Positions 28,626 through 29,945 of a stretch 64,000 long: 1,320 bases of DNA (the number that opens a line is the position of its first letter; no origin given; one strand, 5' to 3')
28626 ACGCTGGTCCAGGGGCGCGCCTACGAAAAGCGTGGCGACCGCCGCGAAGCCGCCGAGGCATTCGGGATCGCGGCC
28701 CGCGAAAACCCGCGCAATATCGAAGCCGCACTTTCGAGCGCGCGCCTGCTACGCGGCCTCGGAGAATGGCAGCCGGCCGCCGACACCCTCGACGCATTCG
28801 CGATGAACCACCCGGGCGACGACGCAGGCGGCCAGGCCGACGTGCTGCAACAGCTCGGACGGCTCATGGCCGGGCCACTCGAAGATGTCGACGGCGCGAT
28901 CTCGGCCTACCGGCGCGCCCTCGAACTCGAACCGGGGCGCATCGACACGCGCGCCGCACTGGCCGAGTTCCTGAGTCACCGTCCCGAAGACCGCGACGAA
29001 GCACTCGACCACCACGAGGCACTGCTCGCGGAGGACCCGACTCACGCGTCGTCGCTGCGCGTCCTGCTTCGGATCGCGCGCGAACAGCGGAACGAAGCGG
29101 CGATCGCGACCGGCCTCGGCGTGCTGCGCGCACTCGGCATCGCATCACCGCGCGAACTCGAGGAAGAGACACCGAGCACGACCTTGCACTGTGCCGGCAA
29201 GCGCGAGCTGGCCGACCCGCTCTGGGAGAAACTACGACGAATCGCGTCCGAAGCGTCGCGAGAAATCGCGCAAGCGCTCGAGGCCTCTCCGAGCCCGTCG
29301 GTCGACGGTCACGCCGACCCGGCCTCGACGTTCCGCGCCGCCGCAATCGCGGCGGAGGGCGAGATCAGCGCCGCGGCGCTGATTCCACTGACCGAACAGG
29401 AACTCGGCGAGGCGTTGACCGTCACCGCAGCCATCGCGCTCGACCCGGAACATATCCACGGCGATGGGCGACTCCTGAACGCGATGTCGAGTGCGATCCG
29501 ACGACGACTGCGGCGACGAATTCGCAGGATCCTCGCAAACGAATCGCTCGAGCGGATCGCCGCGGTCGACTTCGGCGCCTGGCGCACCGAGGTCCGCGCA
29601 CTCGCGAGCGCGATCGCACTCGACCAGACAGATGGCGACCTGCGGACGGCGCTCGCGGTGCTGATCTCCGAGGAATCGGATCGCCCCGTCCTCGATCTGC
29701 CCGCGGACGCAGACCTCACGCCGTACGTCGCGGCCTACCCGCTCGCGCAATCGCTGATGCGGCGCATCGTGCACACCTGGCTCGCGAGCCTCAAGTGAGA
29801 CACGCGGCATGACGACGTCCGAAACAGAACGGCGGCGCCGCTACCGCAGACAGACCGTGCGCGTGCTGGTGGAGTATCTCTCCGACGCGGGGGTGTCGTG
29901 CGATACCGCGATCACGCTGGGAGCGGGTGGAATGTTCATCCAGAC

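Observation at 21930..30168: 2,622-aa all-TPR cytoplasmic giant followed 10 nt later by a PilZ-like ORF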

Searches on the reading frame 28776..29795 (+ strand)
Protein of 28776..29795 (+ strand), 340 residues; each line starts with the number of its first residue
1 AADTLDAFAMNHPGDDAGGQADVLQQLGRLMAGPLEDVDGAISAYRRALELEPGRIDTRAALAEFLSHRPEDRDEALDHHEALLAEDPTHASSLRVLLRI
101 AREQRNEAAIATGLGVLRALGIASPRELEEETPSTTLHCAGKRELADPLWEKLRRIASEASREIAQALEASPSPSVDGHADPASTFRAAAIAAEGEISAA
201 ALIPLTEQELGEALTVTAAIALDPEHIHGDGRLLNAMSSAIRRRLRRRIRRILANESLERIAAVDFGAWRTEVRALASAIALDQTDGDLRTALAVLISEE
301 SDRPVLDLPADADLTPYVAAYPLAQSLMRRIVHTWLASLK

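Call 38: predict_structure(alignment_id=A4)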
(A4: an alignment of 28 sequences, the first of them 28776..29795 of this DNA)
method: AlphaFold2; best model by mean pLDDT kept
length: 340 residues; sequences in the alignment: 28
mean_pLDDT: 93.2   pTM: 0.89
mean pLDDT of the five models: 93.2, 92.1, 91.9, 90.8, 90.6
residues with pLDDT >= 90: 285; 70-90: 46; 50-70: 9; < 50: 0
segments of 3 or more residues with pLDDT < 50: none
pLDDT, mean of each block of 10 residues (from residue 1): 88 84 96 92 97 95 96 97 97 98 95 96 96 82 95 98 93 63 94 95 95 96 86 93 96 97 97 98 93 96 89 96 97 95
secondary structure, 60 per line:
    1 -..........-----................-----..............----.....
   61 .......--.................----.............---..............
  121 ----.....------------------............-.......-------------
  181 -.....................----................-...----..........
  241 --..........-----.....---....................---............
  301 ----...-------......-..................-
elements in order: H2-11 H17-32 H38-51 H56-67 H70-86 H91-103 H107-120 H125-129 H148-159 H161-167 H182-202 H207-222 H231-240 H243-252 H258-262 H266-285 H289-300 H315-320 H322-339

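Call 46: fold_search(model_id=the predicted structure, library=pdb)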
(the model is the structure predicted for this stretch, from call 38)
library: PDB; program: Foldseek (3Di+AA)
matches with E <= 10: 981; with E <= 0.001: 0
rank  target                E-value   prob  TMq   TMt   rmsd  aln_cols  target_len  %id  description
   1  8bbe_D                1.2e-02  0.95  0.26  0.14  19.5       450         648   15  Structure of the IFT-A complex; IFT-A2 module (released 2022-12-21)
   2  8bbg_D                1.4e-02  0.94  0.26  0.07  19.5       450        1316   15  Structure of the IFT-A complex; anterograde IFT-A train model (released 2022-12-21)
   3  3lca_A                2.6e-02  0.99  0.27  0.19  21.7       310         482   13  Structure of Tom71 complexed with Hsp70 Ssa1 C terminal tail indicating conformational plasticity (released 2010-12-22)
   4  5aio                  2.9e-02  0.92  0.28  0.23  24.7       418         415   12  Crystal structure of t131 N-terminal TPR array (released 2015-06-24)
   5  7kzp_H                3.3e-02  0.77  0.24  0.16  21.8       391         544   15  Structure of the human Fanconi anaemia Core complex (released 2021-03-10)
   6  9gzg_A                3.7e-02  1.00  0.29  0.59   2.9       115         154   24  Crystal structure of CTPR4E4 mutant (released 2025-10-15)
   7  6vfh_A                3.9e-02  1.00  0.24  0.62   2.8        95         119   28  De novo designed tetrahedral nanoparticle T33_dn10 (released 2020-08-12)
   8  7obi_A                4.4e-02  1.00  0.24  0.56   2.5        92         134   27  Consensus tetratricopeptide repeat protein type RV4 (released 2022-02-23)
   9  6v8e_D                4.6e-02  1.00  0.22  0.56   3.2        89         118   27  Computationally designed C3-symmetric homotrimer from TPR repeat protein (released 2020-08-12)
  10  6v8e_A                4.8e-02  1.00  0.23  0.58   3.1        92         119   26  Computationally designed C3-symmetric homotrimer from TPR repeat protein (released 2020-08-12)
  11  9qhb                  5.0e-02  0.97  0.26  0.32  21.0       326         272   15  Crystal structure of 16-repeat CTPR protein with eliminated coordination sites (released 2025-10-22)
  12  6v8e_B                5.7e-02  1.00  0.23  0.59   3.1        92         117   26  Computationally designed C3-symmetric homotrimer from TPR repeat protein (released 2020-08-12)
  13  8qca_B                5.7e-02  0.85  0.27  0.13  23.4       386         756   13  CryoEM structure of a S. Cerevisiae Ski2387 complex in the closed state bound to RNA (released 2023-11-15)
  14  7tbm_c1               5.7e-02  0.33  0.13  0.08  17.1       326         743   14  Composite structure of the dilated human nuclear pore complex (NPC) generated with a 37A in situ cryo-ET map of CD4+  (released 2022-06-15)
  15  7obi_B                6.0e-02  1.00  0.24  0.56   7.8       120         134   22  Consensus tetratricopeptide repeat protein type RV4 (released 2022-02-23)
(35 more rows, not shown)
